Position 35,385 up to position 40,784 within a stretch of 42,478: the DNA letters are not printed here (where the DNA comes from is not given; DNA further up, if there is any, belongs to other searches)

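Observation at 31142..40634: Three-gene operon of giant surface proteins: candidate undescribed cell-surface/attachment apparatus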

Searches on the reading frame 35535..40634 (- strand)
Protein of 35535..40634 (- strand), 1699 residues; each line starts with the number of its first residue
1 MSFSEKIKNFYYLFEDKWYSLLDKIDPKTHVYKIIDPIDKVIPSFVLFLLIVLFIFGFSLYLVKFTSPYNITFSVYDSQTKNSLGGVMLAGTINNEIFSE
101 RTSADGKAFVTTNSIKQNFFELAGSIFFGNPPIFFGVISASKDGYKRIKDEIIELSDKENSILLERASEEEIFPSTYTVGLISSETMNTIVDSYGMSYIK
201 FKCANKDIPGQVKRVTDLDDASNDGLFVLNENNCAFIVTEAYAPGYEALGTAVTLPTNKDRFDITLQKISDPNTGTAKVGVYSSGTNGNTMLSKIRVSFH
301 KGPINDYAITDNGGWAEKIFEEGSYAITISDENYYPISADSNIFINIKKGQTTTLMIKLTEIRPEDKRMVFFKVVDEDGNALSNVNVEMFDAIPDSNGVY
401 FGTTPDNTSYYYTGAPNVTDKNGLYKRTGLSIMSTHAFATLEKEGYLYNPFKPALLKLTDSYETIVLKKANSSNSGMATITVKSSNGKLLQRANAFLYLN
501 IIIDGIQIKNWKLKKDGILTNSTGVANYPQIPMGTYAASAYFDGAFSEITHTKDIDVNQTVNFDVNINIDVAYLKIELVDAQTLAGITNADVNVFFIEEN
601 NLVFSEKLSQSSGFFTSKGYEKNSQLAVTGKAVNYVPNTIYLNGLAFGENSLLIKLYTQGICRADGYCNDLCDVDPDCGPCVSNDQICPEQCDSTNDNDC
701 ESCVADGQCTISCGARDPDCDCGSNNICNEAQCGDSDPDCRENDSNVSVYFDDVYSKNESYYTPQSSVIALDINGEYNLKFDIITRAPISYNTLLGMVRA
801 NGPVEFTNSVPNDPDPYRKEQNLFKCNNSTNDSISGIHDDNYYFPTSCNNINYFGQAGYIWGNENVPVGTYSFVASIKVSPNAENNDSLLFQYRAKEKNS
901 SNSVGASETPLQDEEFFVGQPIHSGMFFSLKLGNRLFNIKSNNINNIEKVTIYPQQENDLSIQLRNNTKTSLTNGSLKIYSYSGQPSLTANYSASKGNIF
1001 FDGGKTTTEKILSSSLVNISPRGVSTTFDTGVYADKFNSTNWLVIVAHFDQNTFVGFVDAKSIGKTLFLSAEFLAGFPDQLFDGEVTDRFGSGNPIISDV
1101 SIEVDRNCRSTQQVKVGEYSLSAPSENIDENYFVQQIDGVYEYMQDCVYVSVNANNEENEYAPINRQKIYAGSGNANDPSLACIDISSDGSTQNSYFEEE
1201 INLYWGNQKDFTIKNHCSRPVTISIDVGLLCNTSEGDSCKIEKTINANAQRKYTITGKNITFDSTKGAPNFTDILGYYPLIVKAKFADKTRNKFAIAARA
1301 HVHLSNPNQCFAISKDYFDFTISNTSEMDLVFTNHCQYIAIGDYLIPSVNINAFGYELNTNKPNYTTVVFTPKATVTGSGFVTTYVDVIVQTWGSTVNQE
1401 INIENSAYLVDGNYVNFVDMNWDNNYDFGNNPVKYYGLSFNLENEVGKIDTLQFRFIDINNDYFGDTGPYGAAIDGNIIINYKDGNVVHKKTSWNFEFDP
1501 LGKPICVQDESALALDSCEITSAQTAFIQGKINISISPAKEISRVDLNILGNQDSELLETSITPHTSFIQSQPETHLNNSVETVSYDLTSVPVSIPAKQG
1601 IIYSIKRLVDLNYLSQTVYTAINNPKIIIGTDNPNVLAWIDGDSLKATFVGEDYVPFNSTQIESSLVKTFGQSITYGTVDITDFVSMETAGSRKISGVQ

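Call 5: search_protein_families(library=pfam, proteins=[window:35535-40634:-], max_evalue=1)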
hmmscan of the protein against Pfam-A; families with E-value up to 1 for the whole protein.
window:35535-40634:- (1699 aa): 4 families
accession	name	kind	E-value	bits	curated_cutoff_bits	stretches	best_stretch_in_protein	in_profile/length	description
PF13620.12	CarboxypepD_reg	-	0.031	15.1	32.3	0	373-413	5-28/82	Carboxypeptidase regulatory-like domain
PF00775.27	Dioxygenase_C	-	0.041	13.8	27.3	1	367-428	28-89/182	Dioxygenase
PF14686.12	fn3_3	-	0.23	11.7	24.4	0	520-559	31-69/75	Polysaccharide lyase family 4, domain II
PF08308.17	PEGA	-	0.24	11.8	20.8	0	321-361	33-69/71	PEGA domain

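Call 6: search_protein_families(library=ncbifam, proteins=[window:35535-40634:-], max_evalue=1)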
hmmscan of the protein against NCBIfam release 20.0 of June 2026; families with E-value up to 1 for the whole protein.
window:35535-40634:- (1699 aa): 0 families

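Call 17: find_homologous_proteins(query=window:35535-40634:-)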
Query window:35535-40634:- (1699 aa): 21 proteins with E <= 0.001 among 8000 candidates.
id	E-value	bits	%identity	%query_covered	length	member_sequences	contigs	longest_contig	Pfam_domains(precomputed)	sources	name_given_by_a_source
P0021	0.0e+0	3871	100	100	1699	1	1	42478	-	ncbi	-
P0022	0.0e+0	2055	55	100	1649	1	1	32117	-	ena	-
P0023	6.4e-250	851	34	100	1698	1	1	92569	-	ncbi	-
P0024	2.9e-222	759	32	100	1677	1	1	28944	-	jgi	jgi:hypothetical protein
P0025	1.7e-220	753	33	100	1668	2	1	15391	-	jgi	jgi:hypothetical protein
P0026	2.1e-216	740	32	100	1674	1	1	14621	PF13620.13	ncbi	-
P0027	1.3e-210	721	31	56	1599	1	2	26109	PF13620.13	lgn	-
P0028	1.5e-209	717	31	100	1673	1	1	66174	PF13620.13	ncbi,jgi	ncbi:MAG: carboxypeptidase-like regulatory domain-containing protein [archaeon]|jgi:hypothetical pro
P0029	1.9e-149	518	28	100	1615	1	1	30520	PF13715.13,PF13620.13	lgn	-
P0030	5.6e-133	463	33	39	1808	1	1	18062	-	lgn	-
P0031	2.4e-23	100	24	44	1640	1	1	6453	PF13715.13,PF11974.15,PF17802.8,PF13620.13,PF17210.10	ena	-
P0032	1.3e-16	77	26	29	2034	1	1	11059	PF17789.8,PF24025.2,PF17802.8,PF13620.13,PF17210.10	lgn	-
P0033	1.7e-12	64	26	35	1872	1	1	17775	PF11974.15,PF13620.13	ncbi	ncbi:MAG: carboxypeptidase-like regulatory domain-containing protein [Candidatus Diapherotrites arch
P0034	7.4e-10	55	57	3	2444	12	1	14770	PF02369.23,PF11974.15,PF24025.2,PF17802.8,PF13620.13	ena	-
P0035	1.3e-9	54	40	7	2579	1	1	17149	PF02369.23,PF11974.15,PF17802.8,PF13620.13,PF17210.10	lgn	-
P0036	1.2e-8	51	23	37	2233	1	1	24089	PF13620.13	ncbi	-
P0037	5.5e-8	49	35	6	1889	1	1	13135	PF21027.4,PF22352.3,PF00801.27,PF13620.13,PF17210.10,PF18911.7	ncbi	ncbi:MAG: PKD domain-containing protein [Candidatus Diapherotrites archaeon]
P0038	1.4e-7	47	60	2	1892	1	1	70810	PF21027.4,PF13715.13,PF17789.8,PF22352.3,PF00801.27,PF11974.15,PF17802.8,PF13620.13,PF18911.7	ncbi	ncbi:MAG: PKD domain-containing protein [Candidatus Diapherotrites archaeon]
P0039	2.2e-7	47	54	3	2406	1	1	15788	PF17802.8,PF13620.13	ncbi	ncbi:MAG: carboxypeptidase-like regulatory domain-containing protein [Candidatus Diapherotrites arch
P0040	2.7e-7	47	68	2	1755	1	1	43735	PF17802.8,PF13620.13,PF17210.10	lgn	-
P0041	7.1e-6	42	30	9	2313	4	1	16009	PF02369.23,PF11974.15,PF13620.13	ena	-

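Call 68: search_protein_families(library=pfam, proteins=[P0039], max_evalue=0.01)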
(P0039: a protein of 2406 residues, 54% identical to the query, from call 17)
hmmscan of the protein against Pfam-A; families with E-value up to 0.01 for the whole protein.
P0039 (2406 aa): 3 families
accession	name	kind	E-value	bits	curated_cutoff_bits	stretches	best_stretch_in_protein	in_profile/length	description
PF13620.12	CarboxypepD_reg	-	2.4e-21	76.3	32.3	4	430-488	2-56/82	Carboxypeptidase regulatory-like domain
PF17802.7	SpaA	-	8.5e-08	32.7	23.1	0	436-485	9-57/91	Prealbumin-like fold domain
PF13715.12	CarbopepD_reg_2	-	0.0059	17.1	32.2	0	81-147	5-70/88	CarboxypepD_reg-like domain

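Call 76: search_solved_structures(query=A3, max_evalue=1)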
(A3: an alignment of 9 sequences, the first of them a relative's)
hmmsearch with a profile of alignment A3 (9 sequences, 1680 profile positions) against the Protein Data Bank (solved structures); distinct sequences matched with E-value up to 1: 2.
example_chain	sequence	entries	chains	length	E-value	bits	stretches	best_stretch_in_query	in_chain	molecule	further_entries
2bkq_A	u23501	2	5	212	0.012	16.1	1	341-423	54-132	SENTRIN-SPECIFIC PROTEASE 8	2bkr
1xt9_A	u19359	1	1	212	0.012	16.1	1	341-423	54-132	Sentrin-specific protease 8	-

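Call 84: find_encoding_contigs(protein=P0039, flank=6000, max_places=2)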
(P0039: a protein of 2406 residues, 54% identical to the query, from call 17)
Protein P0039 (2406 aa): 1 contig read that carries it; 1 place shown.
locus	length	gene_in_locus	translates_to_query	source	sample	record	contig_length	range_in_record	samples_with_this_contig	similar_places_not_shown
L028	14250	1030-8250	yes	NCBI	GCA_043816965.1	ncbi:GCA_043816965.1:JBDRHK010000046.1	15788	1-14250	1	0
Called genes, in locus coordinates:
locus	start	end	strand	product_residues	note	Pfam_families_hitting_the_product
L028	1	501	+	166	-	?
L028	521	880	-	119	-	PF01050:MannoseP_isomer (weak), PF02311:AraC_binding (weak), PF07883:Cupin_2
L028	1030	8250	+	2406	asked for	PF13620:CarboxypepD_reg (faint), PF17802:SpaA (faint)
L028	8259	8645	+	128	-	-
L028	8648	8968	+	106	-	-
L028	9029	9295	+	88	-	-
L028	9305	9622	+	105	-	-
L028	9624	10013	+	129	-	-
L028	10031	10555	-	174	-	PF11690:DUF3287 (weak)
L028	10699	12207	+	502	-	-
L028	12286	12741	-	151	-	-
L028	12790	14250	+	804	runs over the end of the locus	PF03104:DNA_pol_B_exo1, PF13482:RNase_H_2 (weak), PF10108:DNA_pol_B_exo2, PF00136:DNA_pol_B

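Call 85: find_encoding_contigs(protein=P0034, flank=6000, max_places=2)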
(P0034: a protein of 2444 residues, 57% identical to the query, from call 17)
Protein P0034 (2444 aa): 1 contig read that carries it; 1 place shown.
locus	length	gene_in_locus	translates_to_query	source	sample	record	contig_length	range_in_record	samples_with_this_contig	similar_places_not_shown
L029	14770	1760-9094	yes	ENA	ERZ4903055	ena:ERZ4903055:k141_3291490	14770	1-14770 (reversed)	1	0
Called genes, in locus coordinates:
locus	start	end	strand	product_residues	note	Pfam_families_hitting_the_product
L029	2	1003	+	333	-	?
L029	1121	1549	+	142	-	-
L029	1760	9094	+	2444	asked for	PF02369:Big_1 (faint), PF11974:bMG3 (faint), PF13620:CarboxypepD_reg (weak), PF17802:SpaA (faint), PF24025:Ig_DR_A0283-like (faint)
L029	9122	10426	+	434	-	PF24107:DUF7382 (faint), PF13620:CarboxypepD_reg, PF17802:SpaA (faint)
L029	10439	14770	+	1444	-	?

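Call 92: search_protein_families(library=phrogs, proteins=[window:35535-40634:-], max_evalue=0.01)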
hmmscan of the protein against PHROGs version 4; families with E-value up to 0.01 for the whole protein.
window:35535-40634:- (1699 aa): 0 families

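Call 93: search_protein_families(library=padloc, proteins=[window:35535-40634:-], max_evalue=0.01)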
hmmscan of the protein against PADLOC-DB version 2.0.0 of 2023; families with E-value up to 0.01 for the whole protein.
window:35535-40634:- (1699 aa): 0 families

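Call 96: find_encoding_contigs(protein=P0030, flank=6000, max_places=1)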
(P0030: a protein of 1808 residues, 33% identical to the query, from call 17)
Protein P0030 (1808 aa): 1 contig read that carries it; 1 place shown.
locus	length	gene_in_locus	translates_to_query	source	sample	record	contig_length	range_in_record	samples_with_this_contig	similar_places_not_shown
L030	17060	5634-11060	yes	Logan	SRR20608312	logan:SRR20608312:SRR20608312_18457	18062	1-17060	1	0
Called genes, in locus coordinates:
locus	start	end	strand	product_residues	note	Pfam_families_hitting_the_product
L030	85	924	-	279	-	-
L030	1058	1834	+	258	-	PF12705:PDDEXK_1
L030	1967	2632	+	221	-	PF01936:NYN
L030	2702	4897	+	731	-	PF00270:DEAD, PF04851:ResIII, PF22527:DEXQc_Suv3 (faint), PF00271:Helicase_C, PF21280:Helicase_dom4_arc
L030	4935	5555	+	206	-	-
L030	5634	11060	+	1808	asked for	-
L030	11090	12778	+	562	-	-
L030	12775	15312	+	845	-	-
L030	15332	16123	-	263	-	-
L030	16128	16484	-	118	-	PF04472:SepF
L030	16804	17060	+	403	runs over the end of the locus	PF01637:ATPase_2 (weak), PF13191:AAA_16, PF13401:AAA_22, PF00004:AAA, PF13173:AAA_14 (faint), PF22703:Cdc6_lid, PF09079:WHD_Cdc6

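Call 97: find_encoding_contigs(protein=P0029, flank=6000, max_places=1)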
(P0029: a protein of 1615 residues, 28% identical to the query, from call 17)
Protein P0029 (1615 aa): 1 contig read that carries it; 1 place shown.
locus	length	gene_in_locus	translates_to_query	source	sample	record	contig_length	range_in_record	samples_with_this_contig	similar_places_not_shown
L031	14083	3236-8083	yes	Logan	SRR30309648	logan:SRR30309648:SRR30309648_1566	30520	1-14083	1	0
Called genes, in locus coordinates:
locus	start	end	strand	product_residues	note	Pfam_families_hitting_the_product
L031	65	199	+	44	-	-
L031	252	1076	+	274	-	PF00483:NTP_transferase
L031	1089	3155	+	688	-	PF00270:DEAD, PF04851:ResIII, PF22527:DEXQc_Suv3 (weak), PF00271:Helicase_C, PF21280:Helicase_dom4_arc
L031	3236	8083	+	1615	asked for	PF13620:CarboxypepD_reg, PF13715:CarbopepD_reg_2 (weak)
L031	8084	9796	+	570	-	-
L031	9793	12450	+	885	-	-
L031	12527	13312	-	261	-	-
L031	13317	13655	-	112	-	PF04472:SepF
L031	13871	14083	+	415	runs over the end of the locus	PF05673:DUF815 (weak), PF01637:ATPase_2 (faint), PF13191:AAA_16, PF13401:AAA_22, PF24883:NPHP3_N (faint), PF00004:AAA, PF22703:Cdc6_lid, PF09079:WHD_Cdc6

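Call 98: find_encoding_contigs(protein=P0028, flank=6000, max_places=1)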
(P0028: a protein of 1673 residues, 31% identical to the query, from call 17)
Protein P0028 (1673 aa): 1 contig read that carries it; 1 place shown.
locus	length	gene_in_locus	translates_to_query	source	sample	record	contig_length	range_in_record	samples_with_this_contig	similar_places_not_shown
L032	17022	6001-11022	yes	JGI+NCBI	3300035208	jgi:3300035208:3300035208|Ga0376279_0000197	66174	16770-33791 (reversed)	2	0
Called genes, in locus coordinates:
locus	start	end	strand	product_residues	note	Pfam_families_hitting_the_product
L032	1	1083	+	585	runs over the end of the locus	PF07581:Glug (faint)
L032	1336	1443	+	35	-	-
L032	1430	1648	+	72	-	-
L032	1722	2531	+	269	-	PF00483:NTP_transferase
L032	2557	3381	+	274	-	PF01544:CorA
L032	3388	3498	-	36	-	-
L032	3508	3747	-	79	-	PF15993:Fuseless (weak)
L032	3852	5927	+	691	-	PF00270:DEAD, PF04851:ResIII, PF22527:DEXQc_Suv3 (weak), PF00271:Helicase_C (weak), PF21280:Helicase_dom4_arc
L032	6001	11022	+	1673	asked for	PF13620:CarboxypepD_reg (weak)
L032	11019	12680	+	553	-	-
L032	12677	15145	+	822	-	-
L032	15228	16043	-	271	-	-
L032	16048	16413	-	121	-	PF04472:SepF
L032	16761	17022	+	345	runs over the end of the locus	PF00004:AAA, PF13401:AAA_22, PF22703:Cdc6_lid, PF09079:WHD_Cdc6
